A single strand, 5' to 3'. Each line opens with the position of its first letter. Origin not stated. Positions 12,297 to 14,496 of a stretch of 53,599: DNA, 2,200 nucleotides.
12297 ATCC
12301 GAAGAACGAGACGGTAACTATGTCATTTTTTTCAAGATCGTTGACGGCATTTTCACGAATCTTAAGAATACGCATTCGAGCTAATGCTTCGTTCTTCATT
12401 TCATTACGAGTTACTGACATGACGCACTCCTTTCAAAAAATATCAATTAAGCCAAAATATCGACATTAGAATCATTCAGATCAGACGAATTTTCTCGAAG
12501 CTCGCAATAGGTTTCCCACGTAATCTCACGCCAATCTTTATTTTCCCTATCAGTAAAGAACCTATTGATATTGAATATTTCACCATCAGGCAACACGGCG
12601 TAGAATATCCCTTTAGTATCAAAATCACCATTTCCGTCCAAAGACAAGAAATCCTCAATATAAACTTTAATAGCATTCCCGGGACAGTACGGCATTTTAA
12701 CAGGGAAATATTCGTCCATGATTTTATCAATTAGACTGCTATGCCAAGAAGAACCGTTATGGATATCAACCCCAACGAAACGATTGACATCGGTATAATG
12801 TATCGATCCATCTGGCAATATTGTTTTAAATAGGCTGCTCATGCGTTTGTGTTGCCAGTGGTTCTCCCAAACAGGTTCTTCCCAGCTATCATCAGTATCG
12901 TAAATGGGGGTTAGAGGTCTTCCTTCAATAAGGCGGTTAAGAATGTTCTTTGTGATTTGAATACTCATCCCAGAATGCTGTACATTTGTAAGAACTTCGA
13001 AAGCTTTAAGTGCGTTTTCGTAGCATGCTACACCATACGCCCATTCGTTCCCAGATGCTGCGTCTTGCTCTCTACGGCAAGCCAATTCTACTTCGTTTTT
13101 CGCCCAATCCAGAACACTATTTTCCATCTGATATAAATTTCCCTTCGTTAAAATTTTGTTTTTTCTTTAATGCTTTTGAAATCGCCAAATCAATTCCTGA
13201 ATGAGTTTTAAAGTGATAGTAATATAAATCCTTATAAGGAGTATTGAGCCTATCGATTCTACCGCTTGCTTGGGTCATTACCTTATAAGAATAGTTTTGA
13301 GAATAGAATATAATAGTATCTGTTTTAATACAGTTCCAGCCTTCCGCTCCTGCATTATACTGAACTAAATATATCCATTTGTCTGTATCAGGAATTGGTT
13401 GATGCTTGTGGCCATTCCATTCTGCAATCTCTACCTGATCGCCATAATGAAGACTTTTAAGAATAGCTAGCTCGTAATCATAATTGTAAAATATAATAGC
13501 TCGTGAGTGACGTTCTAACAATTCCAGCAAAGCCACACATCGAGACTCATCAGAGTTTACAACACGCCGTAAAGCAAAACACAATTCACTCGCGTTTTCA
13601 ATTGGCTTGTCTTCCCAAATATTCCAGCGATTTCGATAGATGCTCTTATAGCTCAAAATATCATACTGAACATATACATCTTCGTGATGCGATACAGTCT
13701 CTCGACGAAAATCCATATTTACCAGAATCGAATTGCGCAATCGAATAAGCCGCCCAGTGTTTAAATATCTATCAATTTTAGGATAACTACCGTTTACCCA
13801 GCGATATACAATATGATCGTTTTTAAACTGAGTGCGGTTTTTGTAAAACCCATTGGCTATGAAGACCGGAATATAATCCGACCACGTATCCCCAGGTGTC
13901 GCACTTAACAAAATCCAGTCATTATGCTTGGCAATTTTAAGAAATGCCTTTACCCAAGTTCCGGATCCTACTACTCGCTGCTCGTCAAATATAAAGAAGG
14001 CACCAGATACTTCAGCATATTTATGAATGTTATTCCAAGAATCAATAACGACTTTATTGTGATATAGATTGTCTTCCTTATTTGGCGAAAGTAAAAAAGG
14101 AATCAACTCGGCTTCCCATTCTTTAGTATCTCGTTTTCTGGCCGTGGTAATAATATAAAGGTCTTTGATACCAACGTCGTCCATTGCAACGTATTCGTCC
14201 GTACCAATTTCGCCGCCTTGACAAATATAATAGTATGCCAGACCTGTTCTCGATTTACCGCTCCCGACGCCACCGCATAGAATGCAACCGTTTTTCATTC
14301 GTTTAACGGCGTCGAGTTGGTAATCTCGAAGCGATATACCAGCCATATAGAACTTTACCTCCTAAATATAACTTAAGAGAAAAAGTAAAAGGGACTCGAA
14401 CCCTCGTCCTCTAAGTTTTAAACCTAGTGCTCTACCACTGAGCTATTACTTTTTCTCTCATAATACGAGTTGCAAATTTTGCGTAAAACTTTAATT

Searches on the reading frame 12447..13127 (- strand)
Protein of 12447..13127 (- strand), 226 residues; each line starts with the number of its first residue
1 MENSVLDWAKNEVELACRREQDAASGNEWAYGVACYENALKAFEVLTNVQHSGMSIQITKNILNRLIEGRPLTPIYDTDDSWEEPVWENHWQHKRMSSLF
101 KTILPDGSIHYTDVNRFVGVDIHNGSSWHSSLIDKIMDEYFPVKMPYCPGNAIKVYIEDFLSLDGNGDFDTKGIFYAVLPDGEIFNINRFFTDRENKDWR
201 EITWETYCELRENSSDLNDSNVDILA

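Call 81: search_protein_families(library=pfam, proteins=[window:12447-13127:-], max_evalue=0.001)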
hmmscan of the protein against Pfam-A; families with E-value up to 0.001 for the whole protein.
window:12447-13127:- (226 aa): 1 family
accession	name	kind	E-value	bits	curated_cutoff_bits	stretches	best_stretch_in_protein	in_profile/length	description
PF25185.1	Tad3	-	2.5e-28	98.7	27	1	4-122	2-112/119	Type I Thoeris inhibitor Tad3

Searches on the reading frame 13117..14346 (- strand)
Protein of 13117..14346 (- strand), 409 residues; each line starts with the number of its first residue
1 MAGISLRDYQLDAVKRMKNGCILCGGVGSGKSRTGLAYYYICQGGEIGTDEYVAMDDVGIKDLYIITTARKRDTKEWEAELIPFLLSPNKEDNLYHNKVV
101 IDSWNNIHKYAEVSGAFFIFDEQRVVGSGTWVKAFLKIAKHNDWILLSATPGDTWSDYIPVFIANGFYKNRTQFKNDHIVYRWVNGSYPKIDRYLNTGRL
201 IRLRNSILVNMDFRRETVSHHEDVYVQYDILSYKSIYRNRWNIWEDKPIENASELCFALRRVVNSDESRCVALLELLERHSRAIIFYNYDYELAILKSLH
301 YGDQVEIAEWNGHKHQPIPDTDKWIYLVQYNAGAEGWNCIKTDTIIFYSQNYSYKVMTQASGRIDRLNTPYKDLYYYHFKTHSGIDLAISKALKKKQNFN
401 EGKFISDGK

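Call 81: search_protein_families(library=pfam, proteins=[window:13117-14346:-], max_evalue=0.001)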
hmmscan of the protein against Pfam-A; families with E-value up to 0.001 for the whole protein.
window:13117-14346:- (409 aa): 1 family
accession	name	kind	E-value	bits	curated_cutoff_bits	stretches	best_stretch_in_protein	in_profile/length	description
PF00271.37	Helicase_C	-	5.1e-05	23.9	23.5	1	272-367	5-109/110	Helicase conserved C-terminal domain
